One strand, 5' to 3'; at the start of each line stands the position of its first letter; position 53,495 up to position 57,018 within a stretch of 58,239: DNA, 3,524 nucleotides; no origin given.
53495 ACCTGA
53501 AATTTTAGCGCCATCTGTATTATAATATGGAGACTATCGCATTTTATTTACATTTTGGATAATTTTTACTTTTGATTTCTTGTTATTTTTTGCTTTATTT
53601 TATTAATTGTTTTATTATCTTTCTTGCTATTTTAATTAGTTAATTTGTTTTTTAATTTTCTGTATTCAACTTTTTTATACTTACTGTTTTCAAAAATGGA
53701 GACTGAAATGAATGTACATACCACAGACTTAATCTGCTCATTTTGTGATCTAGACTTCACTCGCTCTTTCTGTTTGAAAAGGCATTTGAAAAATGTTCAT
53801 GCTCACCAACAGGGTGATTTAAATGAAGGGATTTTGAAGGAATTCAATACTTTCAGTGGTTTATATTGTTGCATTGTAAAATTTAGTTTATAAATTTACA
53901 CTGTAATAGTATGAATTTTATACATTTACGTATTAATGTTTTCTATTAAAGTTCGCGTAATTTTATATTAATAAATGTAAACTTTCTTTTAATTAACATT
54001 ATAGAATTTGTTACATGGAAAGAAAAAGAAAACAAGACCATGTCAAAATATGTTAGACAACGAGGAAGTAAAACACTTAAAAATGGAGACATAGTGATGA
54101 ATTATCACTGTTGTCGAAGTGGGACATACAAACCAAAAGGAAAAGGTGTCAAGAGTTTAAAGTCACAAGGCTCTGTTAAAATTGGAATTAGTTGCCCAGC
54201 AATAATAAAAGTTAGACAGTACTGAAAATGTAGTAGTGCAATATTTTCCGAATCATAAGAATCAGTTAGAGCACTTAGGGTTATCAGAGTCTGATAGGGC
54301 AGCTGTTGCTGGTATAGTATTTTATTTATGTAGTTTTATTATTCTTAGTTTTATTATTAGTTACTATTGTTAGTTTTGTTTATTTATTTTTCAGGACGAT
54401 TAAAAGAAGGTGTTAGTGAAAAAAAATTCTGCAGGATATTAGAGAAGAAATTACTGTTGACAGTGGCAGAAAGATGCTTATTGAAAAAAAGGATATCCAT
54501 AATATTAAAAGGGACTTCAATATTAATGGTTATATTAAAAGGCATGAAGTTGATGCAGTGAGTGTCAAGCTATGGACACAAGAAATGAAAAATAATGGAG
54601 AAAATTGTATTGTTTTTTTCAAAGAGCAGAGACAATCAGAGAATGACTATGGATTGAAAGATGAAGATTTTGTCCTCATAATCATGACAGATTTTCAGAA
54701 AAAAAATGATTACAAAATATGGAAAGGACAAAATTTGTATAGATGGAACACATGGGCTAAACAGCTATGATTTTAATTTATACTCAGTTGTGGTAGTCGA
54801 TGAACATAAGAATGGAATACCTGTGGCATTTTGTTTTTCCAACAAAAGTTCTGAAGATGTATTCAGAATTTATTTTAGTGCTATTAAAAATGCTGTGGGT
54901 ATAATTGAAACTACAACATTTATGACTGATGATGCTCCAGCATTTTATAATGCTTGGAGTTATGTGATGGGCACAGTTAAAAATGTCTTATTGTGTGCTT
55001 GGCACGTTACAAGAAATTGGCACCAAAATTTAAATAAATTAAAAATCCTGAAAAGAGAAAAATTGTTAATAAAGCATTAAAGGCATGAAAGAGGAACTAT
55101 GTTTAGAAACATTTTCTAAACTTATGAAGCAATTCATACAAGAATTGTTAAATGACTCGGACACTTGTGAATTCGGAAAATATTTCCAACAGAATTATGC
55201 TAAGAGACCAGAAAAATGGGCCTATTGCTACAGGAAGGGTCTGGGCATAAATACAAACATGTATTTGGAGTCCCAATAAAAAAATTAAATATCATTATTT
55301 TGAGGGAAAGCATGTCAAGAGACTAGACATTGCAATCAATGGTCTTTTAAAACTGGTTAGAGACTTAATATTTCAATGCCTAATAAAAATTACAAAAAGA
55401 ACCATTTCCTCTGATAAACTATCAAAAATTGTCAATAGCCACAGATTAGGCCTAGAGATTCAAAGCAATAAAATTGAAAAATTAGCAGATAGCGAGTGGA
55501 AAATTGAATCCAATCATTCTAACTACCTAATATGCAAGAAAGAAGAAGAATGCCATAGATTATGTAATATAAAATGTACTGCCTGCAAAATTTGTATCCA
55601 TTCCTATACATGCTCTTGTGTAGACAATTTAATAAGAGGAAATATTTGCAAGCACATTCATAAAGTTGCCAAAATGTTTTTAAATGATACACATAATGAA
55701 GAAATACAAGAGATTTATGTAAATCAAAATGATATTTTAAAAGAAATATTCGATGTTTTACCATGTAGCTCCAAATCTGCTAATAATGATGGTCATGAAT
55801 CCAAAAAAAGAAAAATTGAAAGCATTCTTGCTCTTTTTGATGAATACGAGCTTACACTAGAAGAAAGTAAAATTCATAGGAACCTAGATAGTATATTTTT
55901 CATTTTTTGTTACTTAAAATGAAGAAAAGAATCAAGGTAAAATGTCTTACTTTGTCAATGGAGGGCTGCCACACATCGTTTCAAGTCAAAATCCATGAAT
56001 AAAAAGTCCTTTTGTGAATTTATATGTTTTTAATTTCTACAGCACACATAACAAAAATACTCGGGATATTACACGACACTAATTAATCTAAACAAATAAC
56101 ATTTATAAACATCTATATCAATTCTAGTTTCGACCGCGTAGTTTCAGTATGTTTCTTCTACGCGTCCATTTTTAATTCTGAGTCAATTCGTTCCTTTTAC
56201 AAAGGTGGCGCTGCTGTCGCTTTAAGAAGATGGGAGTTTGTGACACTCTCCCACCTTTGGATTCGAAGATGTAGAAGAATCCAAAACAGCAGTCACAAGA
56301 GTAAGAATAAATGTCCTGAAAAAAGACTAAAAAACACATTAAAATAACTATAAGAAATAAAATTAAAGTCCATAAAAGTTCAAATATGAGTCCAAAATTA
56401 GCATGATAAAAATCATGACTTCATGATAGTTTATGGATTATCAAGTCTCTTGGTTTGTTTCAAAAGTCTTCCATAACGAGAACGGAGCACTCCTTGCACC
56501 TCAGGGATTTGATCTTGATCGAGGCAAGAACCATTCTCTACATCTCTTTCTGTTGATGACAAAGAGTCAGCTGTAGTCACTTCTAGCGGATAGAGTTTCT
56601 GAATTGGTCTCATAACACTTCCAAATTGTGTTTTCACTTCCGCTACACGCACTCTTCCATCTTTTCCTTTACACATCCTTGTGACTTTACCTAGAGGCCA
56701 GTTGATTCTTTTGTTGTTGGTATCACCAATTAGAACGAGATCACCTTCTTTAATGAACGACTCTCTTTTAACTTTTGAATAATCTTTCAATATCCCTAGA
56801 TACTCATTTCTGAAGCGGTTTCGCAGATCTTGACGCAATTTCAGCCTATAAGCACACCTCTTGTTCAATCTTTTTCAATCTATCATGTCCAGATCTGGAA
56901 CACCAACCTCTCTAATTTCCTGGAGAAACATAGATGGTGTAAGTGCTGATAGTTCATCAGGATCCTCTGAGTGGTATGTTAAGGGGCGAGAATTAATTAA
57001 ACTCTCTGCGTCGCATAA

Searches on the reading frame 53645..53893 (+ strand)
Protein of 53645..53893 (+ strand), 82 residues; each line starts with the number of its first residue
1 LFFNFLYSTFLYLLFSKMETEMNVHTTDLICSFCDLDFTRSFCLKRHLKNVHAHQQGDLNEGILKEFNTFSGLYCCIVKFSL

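Call 51: search_protein_families(library=pfam, proteins=[window:53645-53893:+], max_evalue=0.01)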
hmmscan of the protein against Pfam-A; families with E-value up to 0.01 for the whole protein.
window:53645-53893:+ (82 aa): 2 families
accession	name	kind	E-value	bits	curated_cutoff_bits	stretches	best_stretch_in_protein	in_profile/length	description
PF00096.32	zf-C2H2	-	0.0016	19.2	25.2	1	30-52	2-23/23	Zinc finger, C2H2 type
PF13894.12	zf-C2H2_4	-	0.0035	18.4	27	1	30-52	2-24/24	C2H2-type zinc finger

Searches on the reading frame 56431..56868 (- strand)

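Call 13: search_protein_families(library=pfam, proteins=[window:56431-56868:-], max_evalue=0.001)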
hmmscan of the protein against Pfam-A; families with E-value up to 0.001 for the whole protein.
window:56431-56868:- (145 aa): 1 family
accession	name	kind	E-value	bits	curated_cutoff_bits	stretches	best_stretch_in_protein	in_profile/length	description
PF18701.6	DUF5641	-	7.7e-18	65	23.1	1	10-95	8-94/94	Family of unknown function (DUF5641)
